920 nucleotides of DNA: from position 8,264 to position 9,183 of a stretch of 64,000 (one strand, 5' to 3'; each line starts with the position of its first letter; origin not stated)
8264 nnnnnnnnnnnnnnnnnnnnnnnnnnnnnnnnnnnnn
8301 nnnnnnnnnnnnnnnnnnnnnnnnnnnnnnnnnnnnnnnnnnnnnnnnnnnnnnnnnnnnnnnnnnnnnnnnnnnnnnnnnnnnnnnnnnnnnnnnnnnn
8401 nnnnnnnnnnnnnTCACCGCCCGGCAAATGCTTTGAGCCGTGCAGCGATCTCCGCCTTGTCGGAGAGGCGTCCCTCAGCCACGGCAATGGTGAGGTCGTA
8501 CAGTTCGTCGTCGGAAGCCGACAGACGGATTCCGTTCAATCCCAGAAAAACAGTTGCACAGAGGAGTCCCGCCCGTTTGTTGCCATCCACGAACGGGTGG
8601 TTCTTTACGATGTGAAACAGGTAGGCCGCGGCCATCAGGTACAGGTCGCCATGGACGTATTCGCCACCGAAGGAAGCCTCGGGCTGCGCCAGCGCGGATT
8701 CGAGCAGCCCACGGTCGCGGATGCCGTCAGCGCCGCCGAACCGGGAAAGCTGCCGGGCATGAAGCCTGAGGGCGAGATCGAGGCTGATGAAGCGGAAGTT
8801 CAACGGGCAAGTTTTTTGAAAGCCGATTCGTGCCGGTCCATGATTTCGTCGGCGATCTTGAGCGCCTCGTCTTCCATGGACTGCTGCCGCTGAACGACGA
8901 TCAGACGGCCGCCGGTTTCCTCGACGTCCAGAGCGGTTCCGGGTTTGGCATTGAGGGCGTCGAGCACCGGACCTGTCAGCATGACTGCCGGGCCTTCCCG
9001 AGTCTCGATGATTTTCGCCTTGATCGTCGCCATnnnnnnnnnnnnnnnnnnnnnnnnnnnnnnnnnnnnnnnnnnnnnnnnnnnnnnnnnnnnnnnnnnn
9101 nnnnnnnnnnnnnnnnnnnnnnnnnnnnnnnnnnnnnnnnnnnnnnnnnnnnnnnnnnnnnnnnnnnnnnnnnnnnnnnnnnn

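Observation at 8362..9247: Doc/Phd toxin-antitoxin mini-cassette flanked by 51-bp perfect direct repeats copying the ppdK 3' end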

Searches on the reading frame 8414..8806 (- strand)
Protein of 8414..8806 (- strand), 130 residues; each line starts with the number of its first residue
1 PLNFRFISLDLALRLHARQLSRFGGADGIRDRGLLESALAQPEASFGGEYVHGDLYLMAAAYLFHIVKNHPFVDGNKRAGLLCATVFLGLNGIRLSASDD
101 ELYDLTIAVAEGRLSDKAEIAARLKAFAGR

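Call 4: search_protein_families(library=pfam, proteins=[window:8414-8806:-], max_evalue=0.01)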
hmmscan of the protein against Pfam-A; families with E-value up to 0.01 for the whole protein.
window:8414-8806:- (130 aa): 1 family
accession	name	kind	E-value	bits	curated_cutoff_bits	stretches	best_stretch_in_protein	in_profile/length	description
PF02661.23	Fic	-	2e-18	67.4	24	1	7-88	2-93/93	Fic/DOC family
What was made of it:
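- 8414..8803 (-): Doc/Fic-family toxin, 129 aa. The TTG start overlaps the antitoxin stop (TTGA). The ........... motif is intact. Pfam Fic 2e-18 (call 4).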

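Call 7: find_encoding_contigs(protein=window:8414-8806:-, flank=10000, max_places=10)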
Protein window:8414-8806:- (130 aa): no gene with exactly this product is on record in the collection.

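Call 10: find_homologous_proteins(query=window:8414-8806:-, max_evalue=0.00001)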
Query window:8414-8806:- (130 aa): 7925 proteins with E <= 0.00001 among 8000 candidates; the best 120 are listed.
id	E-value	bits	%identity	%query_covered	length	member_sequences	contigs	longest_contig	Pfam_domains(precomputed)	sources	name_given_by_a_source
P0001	2.0e-76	272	99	99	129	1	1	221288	PF02661.24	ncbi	-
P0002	1.1e-54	202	78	96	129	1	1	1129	PF02661.24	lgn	-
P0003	1.2e-54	202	78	96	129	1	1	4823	PF02661.24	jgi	-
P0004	1.0e-47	179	69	98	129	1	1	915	PF02661.24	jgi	jgi:death-on-curing protein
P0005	7.5e-47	177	65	98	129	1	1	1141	PF02661.24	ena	-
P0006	7.1e-46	174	63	98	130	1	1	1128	PF02661.24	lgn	-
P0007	8.7e-46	173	64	98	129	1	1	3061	PF02661.24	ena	-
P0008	1.8e-45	172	63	98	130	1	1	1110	PF02661.24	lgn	-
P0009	1.9e-45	172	63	97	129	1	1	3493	PF02661.24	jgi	jgi:death on curing protein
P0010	3.2e-45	171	64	96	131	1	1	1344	PF02661.24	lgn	-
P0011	3.2e-45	171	67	90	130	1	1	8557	PF02661.24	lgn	-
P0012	3.2e-45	171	65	98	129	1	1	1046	PF02661.24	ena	-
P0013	3.6e-45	171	65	95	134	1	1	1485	PF02661.24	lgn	-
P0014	4.6e-45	171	66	96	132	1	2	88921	PF02661.24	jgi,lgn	jgi:death-on-curing protein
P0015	5.8e-45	171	65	98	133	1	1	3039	PF02661.24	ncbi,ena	-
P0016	5.8e-45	171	71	90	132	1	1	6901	PF02661.24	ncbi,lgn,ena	-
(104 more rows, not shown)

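Call 11: find_encoding_contigs(protein=P0001, flank=10000, max_places=6)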
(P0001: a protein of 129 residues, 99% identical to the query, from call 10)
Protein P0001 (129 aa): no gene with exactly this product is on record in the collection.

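Call 12: find_encoding_contigs(protein=P0003, flank=5000, max_places=6)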
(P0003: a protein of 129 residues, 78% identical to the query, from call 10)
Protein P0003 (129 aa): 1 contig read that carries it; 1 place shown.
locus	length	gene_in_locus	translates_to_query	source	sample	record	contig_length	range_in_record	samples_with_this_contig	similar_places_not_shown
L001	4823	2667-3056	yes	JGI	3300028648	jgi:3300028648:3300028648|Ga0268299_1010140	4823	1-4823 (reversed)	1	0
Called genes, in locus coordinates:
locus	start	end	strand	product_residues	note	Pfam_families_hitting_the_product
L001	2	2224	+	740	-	?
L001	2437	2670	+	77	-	-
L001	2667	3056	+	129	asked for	PF02661:Fic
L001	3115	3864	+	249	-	PF02517:Rce1-like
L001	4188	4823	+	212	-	?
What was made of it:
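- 8800..9033 (-): Antitoxin, 77 aa, AbrB or 'doc_partner' type, not Phd. A 77-aa partner sits in the same position in L001 (call 12).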

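Call 13: find_encoding_contigs(protein=P0002, flank=5000, max_places=6)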
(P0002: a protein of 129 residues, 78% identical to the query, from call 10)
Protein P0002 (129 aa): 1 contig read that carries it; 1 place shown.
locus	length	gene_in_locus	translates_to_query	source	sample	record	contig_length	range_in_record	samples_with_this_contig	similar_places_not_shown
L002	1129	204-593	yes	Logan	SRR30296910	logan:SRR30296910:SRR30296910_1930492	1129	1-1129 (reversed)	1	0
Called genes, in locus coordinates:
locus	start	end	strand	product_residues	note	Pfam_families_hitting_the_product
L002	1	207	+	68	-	?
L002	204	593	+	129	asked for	PF02661:Fic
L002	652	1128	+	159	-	?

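Call 43: list_cluster_members(proteins=[P0001, P0121, P0122, P0123])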
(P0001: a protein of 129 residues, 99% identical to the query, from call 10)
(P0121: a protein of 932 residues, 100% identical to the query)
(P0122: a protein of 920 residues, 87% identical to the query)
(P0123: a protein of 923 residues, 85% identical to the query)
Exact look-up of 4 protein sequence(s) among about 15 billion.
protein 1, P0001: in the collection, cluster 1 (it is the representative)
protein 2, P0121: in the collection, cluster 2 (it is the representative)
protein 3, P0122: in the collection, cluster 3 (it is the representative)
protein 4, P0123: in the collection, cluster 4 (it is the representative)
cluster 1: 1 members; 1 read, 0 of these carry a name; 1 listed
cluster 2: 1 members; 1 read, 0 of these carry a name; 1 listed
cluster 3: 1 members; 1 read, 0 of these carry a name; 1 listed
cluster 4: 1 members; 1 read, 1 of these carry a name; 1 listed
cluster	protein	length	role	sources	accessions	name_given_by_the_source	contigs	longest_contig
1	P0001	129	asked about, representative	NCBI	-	-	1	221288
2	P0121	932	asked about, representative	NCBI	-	-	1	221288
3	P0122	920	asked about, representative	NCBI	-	-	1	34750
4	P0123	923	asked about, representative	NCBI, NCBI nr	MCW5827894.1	MAG: pyruvate, phosphate dikinase [Deltaproteobacteria bacterium] | pyruvate, phosphate dikinase [Deltaproteobacteria bacterium]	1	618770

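Call 56: search_protein_families(library=ncbifam, proteins=[window:8414-8806:-], max_evalue=1)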
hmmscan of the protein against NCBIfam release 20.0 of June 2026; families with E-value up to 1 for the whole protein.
window:8414-8806:- (130 aa): 1 family
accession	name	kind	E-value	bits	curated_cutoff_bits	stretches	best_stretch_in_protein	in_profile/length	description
TIGR01550.1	DOC_P1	subfamily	4.6e-16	59.1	38.65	1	29-116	26-113/122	type II toxin-antitoxin system death-on-curing family toxin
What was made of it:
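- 8414..8803 (-): NCBIfam DOC_P1 59 bits against a 38.65 cut-off (call 56).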

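Call 57: find_encoding_contigs(protein=P0016, flank=3000, max_places=5)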
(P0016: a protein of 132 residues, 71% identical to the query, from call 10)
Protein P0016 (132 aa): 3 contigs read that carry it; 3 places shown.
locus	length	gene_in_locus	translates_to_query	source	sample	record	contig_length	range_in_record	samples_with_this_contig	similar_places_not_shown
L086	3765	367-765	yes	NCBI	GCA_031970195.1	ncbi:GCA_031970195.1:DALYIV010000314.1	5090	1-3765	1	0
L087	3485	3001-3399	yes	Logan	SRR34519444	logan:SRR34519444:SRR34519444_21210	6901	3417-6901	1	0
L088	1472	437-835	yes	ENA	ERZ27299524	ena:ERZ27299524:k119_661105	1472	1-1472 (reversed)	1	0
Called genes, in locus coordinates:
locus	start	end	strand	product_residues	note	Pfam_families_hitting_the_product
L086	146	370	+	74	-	-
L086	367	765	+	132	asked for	PF02661:Fic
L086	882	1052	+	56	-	PF01850:PIN (weak)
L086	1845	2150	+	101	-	-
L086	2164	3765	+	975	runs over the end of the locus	?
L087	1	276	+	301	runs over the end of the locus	-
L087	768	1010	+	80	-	-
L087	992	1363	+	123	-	PF02452:PemK_toxin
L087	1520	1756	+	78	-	-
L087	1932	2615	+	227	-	PF09407:AbiEi_1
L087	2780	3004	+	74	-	-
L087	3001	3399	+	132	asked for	PF02661:Fic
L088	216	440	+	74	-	-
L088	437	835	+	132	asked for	PF02661:Fic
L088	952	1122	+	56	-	PF01850:PIN (weak)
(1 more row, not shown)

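Call 58: find_encoding_contigs(protein=P0014, flank=3000, max_places=5)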
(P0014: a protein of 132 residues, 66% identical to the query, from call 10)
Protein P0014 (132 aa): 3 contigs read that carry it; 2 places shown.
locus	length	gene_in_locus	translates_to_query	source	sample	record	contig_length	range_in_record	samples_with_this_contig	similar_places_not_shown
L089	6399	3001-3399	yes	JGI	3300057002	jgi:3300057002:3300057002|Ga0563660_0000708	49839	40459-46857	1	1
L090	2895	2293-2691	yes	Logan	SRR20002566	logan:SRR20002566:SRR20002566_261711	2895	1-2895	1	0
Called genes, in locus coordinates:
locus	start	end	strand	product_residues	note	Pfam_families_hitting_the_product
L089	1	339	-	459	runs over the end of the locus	PF13183:Fer4_8 (weak), PF13534:Fer4_17 (faint), PF02754:CCG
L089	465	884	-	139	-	PF00210:Ferritin (weak), PF02915:Rubrerythrin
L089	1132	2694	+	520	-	PF13185:GAF_2 (weak), PF13492:GAF_3, PF00158:Sigma54_activat, PF14532:Sigma54_activ_2, PF07728:AAA_5 (weak), PF25601:AAA_lid_14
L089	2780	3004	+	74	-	-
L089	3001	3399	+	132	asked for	PF02661:Fic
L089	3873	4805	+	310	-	PF01797:Y1_Tnp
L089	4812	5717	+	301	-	PF03130:HEAT_PBS (faint), PF02985:HEAT (faint), PF13646:HEAT_2, PF13513:HEAT_EZ (faint), PF13646:HEAT_2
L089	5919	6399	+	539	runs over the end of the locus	PF02690:Na_Pi_cotrans, PF01895:PhoU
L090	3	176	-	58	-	?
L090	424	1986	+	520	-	PF13185:GAF_2 (weak), PF13492:GAF_3, PF00158:Sigma54_activat, PF14532:Sigma54_activ_2, PF07728:AAA_5 (weak), PF25601:AAA_lid_14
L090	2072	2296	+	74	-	-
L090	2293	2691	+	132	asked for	PF02661:Fic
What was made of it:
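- On Doc (Fic-fold) type II toxin: The same two-gene layout is seen in L001 and L086-L090 (calls 12, 57, 58).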

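Call 75: search_dna_similar(query=window:8414-8803:-, collection=plasmids, mode=protein, max_rows=8)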
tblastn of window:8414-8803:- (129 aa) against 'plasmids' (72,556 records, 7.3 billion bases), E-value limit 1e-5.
Records with a match: 1925; places in all: 1947; records where one place covers at least 80% of the query: 1778.
Best place of each record, by identity: <60% 1925.
By first word of the organism name: Escherichia 1174; Enterococcus 257; Salmonella 72; Pseudosulfitobacter 41; Bacillus 36; Leptospira 28; Acinetobacter 27; Zymomonas 26; Acetobacter 22; Klebsiella 22; and 91 more.
By predicted mobility (MOB-suite, as given by PLSDB): non-mobilizable 1043; conjugative 530; mobilizable 352.
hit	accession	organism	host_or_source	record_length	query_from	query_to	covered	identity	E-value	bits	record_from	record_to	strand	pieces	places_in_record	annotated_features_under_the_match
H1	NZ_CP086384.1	Deinococcus radiophilus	Harpadon nehereus,cell culture,2 Mrad ...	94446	12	120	84%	56.0%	3e-31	122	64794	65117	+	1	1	type II toxin-antitoxin system death-on-curing family toxin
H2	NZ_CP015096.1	Salipiger abyssi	single cell,marine seawater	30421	5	125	94%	45.5%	3e-17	83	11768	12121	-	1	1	type II toxin-antitoxin system death-on-curing family toxin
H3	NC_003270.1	Nostoc sp. PCC 7120 = FACHB-418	-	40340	3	117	89%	47.0%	7e-24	102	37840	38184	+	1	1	type II toxin-antitoxin system death-on-curing family toxin | ribbon-helix-helix protein, CopG family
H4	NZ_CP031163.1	Deinococcus wulumuqiensis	cell culture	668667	14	120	83%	50.5%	1e-25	107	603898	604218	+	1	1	type II toxin-antitoxin system death-on-curing family toxin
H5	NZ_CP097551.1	Dinoroseobacter shibae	Alexandrium ostenfeldii,pure culture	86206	5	124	93%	44.6%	8e-19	88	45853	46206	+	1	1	type II toxin-antitoxin system death-on-curing family toxin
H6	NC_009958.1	Dinoroseobacter shibae DFL 12 = DSM 16493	-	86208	5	124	93%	44.6%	8e-19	88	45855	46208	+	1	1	type II toxin-antitoxin system death-on-curing family toxin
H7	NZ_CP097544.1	Dinoroseobacter shibae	Prorocentrum lima,pure culture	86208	5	124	93%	44.6%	8e-19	88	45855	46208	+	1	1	type II toxin-antitoxin system death-on-curing family toxin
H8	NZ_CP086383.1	Deinococcus radiophilus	Harpadon nehereus,cell culture,2 Mrad ...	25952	14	119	82%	50.0%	3e-25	105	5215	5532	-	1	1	type II toxin-antitoxin system death-on-curing family toxin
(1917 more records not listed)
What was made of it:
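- Closest known: Phd/Doc of phage P1 and chromosomal Doc modules with AbrB-type partners. Different: The nearest plasmid-borne Doc is only 56% identical (call 75).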

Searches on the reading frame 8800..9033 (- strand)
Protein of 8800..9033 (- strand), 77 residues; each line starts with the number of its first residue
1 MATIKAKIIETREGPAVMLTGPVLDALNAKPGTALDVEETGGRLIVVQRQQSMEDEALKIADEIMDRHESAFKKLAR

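Call 4: search_protein_families(library=pfam, proteins=[window:8800-9033:-], max_evalue=0.01)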
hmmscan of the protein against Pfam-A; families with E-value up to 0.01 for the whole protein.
window:8800-9033:- (77 aa): 0 families
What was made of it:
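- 8800..9033 (-): No Pfam hit (call 4).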

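Call 9: find_encoding_contigs(protein=window:8800-9033:-, flank=10000, max_places=10)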
Protein window:8800-9033:- (77 aa): no gene with exactly this product is on record in the collection.

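Call 56: search_protein_families(library=ncbifam, proteins=[window:8800-9033:-], max_evalue=1)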
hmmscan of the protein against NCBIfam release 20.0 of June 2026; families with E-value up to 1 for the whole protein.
window:8800-9033:- (77 aa): 2 families
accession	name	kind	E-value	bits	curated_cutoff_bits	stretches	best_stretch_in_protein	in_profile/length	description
TIGR02609.1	doc_partner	hypoth_equivalog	4e-06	27.1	55.9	1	17-76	12-73/74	putative addiction module antidote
TIGR01439.1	lp_hng_hel_AbrB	domain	0.017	14.9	28.3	1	25-47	18-41/44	transcriptional regulator, AbrB family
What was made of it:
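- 8800..9033 (-): TIGR02609 doc_partner at E = 4e-6, below the cut-off, and a faint AbrB match (call 56).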
